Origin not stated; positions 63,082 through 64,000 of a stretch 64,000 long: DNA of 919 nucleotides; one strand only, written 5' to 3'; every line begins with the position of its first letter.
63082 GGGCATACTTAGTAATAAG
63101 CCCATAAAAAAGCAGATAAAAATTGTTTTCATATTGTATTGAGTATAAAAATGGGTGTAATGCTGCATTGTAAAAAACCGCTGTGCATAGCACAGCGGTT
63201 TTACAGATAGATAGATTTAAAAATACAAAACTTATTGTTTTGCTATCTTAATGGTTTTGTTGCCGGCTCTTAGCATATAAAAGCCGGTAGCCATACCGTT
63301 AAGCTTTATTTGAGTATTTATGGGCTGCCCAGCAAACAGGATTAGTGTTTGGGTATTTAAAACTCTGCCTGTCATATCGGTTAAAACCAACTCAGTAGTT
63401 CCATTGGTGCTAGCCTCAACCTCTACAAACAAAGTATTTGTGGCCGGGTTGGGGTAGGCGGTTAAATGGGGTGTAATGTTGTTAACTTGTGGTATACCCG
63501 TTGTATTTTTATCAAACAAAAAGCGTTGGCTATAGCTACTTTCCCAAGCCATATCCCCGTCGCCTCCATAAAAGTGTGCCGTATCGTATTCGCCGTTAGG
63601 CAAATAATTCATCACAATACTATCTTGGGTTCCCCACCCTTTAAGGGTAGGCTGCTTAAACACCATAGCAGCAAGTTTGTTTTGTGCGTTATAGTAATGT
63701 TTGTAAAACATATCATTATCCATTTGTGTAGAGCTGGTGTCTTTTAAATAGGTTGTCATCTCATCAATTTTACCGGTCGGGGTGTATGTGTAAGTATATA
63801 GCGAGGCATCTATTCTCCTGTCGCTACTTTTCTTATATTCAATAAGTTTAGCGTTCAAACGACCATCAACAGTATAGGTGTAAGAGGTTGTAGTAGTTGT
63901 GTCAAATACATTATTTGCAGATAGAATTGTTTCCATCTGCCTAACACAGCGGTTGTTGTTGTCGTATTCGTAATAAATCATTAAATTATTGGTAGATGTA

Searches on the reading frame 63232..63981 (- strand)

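Call 79: search_protein_families(library=pfam, proteins=[window:63232-63981:-], max_evalue=0.00001)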
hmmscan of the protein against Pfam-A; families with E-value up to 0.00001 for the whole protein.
window:63232-63981:- (249 aa): 1 family
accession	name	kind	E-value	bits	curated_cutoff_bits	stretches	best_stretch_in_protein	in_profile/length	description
PF18962.6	Por_Secre_tail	-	3.8e-08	33.9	27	1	176-246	2-69/75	Secretion system C-terminal sorting domain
